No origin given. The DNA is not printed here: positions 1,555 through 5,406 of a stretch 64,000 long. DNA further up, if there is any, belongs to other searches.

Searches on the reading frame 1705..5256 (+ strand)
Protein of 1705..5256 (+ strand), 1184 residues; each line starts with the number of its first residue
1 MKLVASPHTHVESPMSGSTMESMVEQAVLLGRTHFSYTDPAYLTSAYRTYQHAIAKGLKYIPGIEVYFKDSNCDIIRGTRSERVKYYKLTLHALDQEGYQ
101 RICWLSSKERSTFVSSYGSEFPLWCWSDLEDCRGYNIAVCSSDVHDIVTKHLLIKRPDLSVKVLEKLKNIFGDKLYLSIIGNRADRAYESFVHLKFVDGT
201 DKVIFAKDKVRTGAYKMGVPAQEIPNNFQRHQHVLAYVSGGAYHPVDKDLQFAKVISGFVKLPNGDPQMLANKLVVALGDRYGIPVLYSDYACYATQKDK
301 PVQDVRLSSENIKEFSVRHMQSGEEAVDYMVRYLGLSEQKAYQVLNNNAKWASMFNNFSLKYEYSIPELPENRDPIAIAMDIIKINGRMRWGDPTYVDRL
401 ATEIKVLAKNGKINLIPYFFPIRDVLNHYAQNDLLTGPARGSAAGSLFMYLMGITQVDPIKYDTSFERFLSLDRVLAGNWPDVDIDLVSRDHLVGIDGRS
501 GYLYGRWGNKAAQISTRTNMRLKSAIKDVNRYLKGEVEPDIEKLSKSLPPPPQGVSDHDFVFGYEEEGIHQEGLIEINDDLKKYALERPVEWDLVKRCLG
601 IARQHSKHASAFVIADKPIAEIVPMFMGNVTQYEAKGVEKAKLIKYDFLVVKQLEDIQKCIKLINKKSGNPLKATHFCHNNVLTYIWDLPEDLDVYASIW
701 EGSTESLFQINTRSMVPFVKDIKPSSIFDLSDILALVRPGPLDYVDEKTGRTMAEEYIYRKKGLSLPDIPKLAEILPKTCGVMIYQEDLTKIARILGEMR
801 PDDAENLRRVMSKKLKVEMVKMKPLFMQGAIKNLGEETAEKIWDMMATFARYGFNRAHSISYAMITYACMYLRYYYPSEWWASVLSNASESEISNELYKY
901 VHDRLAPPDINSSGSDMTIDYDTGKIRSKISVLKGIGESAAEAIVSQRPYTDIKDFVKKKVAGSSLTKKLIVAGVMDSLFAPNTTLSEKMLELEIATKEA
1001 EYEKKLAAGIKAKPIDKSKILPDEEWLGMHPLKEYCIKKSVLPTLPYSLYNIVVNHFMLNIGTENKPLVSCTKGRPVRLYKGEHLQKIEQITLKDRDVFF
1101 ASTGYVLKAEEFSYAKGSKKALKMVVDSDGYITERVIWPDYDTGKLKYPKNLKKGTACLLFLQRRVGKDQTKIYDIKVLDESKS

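Call 30: search_dna_similar(query=window:1705-5256:+, collection=phages, mode=protein, max_evalue=1e-10, max_rows=15)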
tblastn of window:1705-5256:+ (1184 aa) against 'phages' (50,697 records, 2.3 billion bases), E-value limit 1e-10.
Records with a match: 1377; places in all: 1379; records where one place covers at least 80% of the query: 5.
Best place of each record, by identity: <60% 1377.
By first word of the organism name: Pseudomonas 301; Mycobacterium 281; Streptomyces 211; Gordonia 132; Bacillus 99; Bacteriophage 40; Microbacterium 36; Escherichia 31; Staphylococcus 25; Rhodococcus 22; and 56 more.
By host as written in the record: Mycobacterium smegmatis mc2 155 203; Pseudomonas aeruginosa 118; - 97; Pseudomonas aeruginosa PAO1 86; Streptomyces griseus ATCC 10137 81; Gordonia terrae 3612 65; Streptomyces lividans JI 1326 44; Mycobacterium smegmatis mc#155 37; and 222 more.
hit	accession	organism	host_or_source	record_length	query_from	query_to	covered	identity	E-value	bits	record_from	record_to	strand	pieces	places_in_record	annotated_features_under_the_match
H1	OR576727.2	Myxococcus phage Mx1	Myxococcus sp.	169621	5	1152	97%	36.5%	0e+0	706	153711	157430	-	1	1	DNA polymerase III alpha subunit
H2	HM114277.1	Rhodococcus phage E3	Rhodococcus equi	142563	8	998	84%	24.9%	5e-63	243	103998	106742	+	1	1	gp154: DnaE-like DNA polymerase III alpha subunit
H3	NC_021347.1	Rhodococcus phage E3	Rhodococcus equi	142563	8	998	84%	24.9%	5e-63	243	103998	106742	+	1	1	gp154: DNA polymerase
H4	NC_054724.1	Rhodococcus phage Finch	Rhodococcus erythropolis RIA 643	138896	8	989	83%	24.6%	5e-57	223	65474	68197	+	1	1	77: DNA polymerase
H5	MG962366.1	Rhodococcus phage Finch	Rhodococcus erythropolis RIA 643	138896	8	989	83%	24.6%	5e-57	223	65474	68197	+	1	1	77: DNA polymerase III alpha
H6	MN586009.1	Streptomyces phage Phettuccine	Streptomyces griseofuscus ATCC 23916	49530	353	1181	70%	27.7%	5e-66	252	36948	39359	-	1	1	53: DnaE-like DNA polymerase III alpha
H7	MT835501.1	Bacteriophage sp.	human fecal samples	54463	268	1079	69%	28.2%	1e-69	263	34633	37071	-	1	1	record has no annotation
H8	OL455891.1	Streptomyces phage SunsetPointe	Streptomyces griseus ATCC 10137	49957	353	1181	70%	27.6%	8e-66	251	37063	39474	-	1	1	52: DnaE-like DNA polymerase III alpha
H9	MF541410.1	Streptomyces phage Ozzie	Streptomyces xanthochromogenes NRRL ...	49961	353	1181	70%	27.6%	8e-66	251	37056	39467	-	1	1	DnaE-like DNA polymerase III alpha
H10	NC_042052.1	Streptomyces phage Hydra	Streptomyces griseus ATCC 10137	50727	353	1181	70%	27.6%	8e-66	251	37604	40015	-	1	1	DNA polymerase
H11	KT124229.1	Streptomyces phage Hydra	Streptomyces griseus ATCC 10137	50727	353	1181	70%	27.6%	8e-66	251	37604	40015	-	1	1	DnaE-like DNA polymerase III alpha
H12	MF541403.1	Streptomyces phage BeardedLady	Streptomyces xanthochromogenes NRRL ...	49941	353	1181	70%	27.6%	2e-65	250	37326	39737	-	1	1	DnaE-like DNA polymerase III alpha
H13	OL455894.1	Streptomyces phage Unstoppable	Streptomyces griseus ATCC 10137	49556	353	1181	70%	27.6%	2e-65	250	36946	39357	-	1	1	53: DnaE-like DNA polymerase III alpha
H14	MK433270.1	Streptomyces phage Bovely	Streptomyces griseus ATCC 10137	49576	353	1181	70%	27.6%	2e-65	250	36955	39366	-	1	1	53: DnaE-like DNA polymerase III subunit alpha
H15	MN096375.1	Streptomyces phage Leviticus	Streptomyces griseus ATCC 10137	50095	353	1181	70%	27.6%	2e-65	250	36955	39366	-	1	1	53: DnaE-like DNA polymerase III alpha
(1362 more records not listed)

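Call 47: get_annotated_region(hit=H1, flank=2000)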
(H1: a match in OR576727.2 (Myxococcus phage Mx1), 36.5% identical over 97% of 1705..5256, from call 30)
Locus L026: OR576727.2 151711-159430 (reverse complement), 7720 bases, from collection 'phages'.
description: Myxococcus phage Mx1, complete genome.
organism: Myxococcus phage Mx1 (NCBI taxid 2994995)
taxonomy: Viruses; Duplodnaviria; Heunggongvirae; Uroviricota; Caudoviricetes
host: Myxococcus sp.; source: cow dung; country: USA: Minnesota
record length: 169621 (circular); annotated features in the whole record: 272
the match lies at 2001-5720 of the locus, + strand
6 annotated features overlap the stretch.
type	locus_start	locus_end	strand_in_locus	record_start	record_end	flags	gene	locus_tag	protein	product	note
CDS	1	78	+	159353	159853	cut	-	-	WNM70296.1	hypothetical protein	-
CDS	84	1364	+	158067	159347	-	-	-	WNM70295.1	metallo-dependent phosphatase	-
CDS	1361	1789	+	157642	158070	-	-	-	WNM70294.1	hypothetical protein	-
CDS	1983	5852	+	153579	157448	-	-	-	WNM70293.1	DNA polymerase III alpha subunit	-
CDS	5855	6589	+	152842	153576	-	-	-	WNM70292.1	hypothetical protein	-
CDS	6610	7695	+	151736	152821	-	-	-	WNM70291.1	ssDNA binding protein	-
